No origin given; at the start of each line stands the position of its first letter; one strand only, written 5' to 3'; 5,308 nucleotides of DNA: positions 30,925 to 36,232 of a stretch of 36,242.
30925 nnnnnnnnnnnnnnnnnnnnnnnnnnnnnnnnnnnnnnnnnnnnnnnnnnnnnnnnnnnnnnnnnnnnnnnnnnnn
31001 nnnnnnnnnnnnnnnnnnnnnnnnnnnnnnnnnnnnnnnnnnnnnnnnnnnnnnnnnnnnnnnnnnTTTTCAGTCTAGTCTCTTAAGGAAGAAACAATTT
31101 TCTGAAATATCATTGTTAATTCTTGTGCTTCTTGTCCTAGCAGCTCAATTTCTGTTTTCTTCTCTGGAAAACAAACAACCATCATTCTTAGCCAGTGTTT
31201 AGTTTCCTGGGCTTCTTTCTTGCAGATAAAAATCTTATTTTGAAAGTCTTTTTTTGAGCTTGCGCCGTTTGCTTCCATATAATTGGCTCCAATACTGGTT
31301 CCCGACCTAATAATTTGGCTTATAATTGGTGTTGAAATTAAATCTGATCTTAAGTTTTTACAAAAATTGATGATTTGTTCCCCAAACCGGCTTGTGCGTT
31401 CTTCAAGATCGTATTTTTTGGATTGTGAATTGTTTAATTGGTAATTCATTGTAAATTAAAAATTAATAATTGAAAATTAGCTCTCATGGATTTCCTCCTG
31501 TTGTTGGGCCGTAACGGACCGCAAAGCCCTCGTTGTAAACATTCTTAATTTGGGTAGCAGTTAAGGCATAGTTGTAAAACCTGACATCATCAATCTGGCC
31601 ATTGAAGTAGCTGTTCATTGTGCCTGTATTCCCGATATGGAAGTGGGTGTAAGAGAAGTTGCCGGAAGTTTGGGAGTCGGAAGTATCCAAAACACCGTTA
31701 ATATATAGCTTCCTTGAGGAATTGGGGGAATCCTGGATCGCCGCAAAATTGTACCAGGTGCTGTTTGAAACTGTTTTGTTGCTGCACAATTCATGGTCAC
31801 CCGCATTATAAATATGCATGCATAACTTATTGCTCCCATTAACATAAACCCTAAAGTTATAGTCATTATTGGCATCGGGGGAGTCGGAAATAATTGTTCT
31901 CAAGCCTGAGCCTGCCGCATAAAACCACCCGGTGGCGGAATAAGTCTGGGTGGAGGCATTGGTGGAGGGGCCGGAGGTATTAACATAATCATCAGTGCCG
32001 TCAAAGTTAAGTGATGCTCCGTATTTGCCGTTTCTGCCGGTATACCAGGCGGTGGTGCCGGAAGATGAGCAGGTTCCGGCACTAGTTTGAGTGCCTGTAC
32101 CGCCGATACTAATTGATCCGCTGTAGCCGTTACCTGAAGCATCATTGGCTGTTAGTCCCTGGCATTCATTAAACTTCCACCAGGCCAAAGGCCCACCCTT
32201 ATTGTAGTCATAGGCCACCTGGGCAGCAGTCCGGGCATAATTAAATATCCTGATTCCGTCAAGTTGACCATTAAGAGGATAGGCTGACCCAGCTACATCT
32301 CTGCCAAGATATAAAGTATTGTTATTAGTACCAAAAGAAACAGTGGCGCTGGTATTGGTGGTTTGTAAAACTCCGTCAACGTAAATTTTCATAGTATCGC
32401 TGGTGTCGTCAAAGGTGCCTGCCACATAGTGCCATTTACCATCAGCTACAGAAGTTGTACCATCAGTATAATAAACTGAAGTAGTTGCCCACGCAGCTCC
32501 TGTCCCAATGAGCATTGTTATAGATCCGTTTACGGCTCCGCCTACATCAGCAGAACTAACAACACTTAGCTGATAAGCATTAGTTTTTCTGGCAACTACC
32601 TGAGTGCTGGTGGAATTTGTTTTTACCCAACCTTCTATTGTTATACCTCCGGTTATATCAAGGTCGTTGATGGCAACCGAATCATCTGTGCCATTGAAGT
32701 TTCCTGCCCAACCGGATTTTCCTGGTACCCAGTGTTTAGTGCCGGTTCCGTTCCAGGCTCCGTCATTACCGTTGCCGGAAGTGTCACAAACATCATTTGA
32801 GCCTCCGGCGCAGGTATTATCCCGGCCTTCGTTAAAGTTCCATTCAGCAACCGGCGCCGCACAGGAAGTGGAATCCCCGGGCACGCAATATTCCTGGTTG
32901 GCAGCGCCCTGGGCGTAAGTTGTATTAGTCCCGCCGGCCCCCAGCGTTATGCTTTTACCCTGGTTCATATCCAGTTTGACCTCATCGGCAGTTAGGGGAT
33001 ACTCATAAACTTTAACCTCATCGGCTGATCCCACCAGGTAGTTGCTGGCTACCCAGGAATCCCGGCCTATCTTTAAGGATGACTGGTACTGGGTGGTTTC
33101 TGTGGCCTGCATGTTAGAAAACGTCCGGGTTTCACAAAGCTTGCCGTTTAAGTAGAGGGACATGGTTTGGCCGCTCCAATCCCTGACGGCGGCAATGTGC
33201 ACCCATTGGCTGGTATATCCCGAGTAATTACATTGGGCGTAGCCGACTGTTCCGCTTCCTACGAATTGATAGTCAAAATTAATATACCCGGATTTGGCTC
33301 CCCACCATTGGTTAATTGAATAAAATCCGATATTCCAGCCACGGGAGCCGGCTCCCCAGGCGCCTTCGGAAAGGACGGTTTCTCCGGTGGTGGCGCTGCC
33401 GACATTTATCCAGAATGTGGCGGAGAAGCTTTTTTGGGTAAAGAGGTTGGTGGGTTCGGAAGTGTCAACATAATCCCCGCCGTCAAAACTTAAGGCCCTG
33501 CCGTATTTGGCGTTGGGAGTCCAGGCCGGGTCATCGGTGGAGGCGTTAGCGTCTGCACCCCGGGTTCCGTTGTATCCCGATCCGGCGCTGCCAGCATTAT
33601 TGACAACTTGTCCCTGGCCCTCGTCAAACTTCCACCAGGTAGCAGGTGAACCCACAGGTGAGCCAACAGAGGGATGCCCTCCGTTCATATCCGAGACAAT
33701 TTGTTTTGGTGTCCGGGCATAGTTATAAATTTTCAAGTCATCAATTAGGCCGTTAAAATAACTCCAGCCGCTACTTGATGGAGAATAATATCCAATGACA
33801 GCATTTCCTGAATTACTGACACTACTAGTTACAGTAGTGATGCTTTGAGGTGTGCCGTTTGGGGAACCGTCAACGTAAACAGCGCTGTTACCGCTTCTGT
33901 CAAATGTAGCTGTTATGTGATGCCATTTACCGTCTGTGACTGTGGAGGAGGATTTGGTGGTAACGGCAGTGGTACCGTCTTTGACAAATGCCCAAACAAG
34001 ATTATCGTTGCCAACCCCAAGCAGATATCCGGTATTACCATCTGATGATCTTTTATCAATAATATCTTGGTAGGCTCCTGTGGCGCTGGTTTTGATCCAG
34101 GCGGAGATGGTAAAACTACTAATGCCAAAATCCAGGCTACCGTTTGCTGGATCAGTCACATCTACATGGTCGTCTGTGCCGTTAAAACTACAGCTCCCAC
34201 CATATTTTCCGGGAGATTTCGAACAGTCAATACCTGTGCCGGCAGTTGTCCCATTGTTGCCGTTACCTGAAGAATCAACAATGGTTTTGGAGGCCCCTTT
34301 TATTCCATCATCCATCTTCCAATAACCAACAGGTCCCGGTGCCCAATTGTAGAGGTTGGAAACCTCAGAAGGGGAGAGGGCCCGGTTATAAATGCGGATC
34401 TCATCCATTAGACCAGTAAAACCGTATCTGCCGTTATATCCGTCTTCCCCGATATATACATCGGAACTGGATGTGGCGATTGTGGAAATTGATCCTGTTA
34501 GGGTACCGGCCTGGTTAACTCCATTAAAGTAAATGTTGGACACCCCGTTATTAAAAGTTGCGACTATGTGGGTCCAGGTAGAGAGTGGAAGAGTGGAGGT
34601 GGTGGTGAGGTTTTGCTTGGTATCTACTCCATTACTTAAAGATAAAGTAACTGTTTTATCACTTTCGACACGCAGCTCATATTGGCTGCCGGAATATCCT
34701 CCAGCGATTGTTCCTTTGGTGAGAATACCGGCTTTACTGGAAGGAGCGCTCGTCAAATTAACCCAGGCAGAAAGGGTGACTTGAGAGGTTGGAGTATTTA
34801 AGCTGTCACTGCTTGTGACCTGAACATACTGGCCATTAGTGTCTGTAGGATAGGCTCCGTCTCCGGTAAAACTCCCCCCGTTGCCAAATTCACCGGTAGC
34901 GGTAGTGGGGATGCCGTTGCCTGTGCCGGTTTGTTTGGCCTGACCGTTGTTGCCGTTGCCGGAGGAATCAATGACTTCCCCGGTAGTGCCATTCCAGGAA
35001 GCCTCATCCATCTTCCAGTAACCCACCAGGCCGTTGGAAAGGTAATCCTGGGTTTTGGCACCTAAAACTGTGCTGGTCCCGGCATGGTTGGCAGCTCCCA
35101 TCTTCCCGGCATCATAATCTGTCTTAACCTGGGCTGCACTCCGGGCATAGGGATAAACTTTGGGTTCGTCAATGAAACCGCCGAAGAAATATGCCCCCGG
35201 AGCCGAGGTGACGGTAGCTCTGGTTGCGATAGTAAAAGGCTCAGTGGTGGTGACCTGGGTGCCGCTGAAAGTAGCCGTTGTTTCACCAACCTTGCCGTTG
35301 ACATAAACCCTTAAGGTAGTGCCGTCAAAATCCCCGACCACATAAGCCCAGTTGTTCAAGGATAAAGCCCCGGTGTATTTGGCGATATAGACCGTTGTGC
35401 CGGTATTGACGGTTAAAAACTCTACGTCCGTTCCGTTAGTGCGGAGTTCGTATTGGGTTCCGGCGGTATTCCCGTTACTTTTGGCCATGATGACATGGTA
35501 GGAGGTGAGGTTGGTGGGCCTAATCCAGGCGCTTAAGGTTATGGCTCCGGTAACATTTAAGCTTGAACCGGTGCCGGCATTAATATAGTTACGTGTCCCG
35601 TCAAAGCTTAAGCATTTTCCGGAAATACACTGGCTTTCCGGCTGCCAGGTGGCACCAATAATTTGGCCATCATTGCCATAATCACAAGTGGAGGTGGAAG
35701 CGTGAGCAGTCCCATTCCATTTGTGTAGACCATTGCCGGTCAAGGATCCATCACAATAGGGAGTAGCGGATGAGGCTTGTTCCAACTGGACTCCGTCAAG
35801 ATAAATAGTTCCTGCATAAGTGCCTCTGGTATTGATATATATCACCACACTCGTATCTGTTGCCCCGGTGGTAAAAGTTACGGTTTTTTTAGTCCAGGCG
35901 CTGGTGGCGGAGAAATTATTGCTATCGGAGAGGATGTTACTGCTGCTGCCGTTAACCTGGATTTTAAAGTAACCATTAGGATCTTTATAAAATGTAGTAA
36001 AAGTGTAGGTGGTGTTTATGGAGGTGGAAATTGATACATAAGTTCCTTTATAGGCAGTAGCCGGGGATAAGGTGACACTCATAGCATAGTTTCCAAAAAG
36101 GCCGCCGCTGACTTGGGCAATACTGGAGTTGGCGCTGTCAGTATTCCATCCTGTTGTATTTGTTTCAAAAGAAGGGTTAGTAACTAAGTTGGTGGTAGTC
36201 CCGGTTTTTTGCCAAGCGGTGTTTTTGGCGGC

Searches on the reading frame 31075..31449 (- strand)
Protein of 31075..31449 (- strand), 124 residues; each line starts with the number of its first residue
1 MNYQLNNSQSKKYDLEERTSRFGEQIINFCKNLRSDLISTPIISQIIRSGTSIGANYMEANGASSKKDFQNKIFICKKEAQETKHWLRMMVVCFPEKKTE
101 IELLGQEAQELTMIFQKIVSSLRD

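Call 11: search_protein_families(library=pfam, proteins=[window:31075-31449:-], max_evalue=0.001)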
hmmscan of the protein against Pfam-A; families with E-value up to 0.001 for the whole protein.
window:31075-31449:- (124 aa): 1 family
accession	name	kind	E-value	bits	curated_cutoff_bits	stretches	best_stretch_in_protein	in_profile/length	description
PF05635.17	23S_rRNA_IVP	-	1.6e-15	57.6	33.8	1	16-113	6-102/106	23S rRNA-intervening sequence protein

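Call 81: find_encoding_contigs(protein=window:31075-31449:-, flank=10000, max_places=2)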
Protein window:31075-31449:- (124 aa): 1 contig read that carries it; 1 place shown.
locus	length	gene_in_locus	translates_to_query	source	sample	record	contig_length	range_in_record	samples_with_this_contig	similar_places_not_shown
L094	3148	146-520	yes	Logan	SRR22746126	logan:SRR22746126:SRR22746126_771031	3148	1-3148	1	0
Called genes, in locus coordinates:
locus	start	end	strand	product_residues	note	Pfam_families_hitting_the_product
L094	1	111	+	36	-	?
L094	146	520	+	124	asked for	PF05635:23S_rRNA_IVP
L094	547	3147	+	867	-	?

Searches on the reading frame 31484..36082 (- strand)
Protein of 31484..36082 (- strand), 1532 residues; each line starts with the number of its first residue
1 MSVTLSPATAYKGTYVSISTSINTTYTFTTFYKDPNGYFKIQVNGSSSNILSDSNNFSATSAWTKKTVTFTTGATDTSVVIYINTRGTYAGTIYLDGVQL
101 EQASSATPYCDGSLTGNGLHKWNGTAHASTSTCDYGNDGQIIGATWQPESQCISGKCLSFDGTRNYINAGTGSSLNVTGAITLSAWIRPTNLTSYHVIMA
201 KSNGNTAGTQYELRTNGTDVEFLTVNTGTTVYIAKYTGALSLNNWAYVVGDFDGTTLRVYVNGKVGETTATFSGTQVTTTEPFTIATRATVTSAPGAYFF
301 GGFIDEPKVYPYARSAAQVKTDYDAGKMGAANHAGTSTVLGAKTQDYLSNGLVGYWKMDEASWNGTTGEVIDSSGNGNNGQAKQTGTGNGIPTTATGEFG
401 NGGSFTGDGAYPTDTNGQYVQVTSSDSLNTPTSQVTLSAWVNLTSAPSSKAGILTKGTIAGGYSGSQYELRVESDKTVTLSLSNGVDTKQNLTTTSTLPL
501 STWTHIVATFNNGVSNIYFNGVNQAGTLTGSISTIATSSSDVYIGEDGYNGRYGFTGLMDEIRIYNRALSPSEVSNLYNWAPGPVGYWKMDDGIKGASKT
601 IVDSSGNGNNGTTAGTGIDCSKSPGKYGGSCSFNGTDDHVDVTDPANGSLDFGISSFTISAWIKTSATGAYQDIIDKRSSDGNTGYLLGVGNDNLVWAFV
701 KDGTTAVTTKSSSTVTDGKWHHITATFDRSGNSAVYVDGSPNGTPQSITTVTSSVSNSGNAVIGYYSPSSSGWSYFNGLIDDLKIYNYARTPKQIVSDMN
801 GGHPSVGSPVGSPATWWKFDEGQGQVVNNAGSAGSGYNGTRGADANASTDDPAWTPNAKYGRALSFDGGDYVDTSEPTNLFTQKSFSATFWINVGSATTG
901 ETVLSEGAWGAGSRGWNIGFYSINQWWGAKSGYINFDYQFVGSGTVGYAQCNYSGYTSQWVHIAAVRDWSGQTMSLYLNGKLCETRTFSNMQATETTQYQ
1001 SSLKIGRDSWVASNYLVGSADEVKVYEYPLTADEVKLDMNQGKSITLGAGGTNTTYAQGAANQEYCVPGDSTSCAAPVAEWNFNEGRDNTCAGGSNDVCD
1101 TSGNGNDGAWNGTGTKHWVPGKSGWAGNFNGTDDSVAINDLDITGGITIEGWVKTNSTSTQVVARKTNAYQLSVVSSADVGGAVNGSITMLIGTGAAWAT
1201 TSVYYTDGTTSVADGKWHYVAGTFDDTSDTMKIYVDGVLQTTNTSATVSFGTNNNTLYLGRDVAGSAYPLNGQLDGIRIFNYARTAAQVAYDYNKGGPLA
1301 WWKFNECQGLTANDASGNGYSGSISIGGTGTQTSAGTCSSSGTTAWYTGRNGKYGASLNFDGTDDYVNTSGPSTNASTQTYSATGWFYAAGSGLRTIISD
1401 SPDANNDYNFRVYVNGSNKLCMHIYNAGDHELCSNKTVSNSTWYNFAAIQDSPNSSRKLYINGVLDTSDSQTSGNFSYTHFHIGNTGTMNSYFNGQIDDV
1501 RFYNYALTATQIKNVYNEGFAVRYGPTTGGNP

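Call 55: search_protein_families(library=pfam, proteins=[window:31484-36082:-], max_evalue=0.001)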
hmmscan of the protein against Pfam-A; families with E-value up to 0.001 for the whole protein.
window:31484-36082:- (1532 aa): 6 families
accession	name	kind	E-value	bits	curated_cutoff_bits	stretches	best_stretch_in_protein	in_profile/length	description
PF13385.13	Laminin_G_3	-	5.9e-153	504.1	27.6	6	414-575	1-151/151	Concanavalin A-like lectin/glucanases superfamily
PF07953.20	Toxin_R_bind_N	-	1.9e-19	70.6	23.8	1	599-743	2-149/191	Clostridium neurotoxin, N-terminal receptor binding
PF02210.31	Laminin_G_2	-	7.9e-16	59.1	22.9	1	694-785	29-123/126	Laminin G domain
PF02973.23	Sialidase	-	1.8e-10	41.1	26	1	1438-1513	99-182/189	Sialidase, N-terminal domain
PF00354.24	Pentaxin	-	1e-08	35.6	25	0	466-580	51-169/194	Pentaxin family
PF00054.30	Laminin_G_1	-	2e-05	25.2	24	0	703-749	38-77/131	Laminin G domain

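Call 79: find_encoding_contigs(protein=window:31484-36082:-, flank=10000, max_places=2)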
Protein window:31484-36082:- (1532 aa): no gene with exactly this product is on record in the collection.
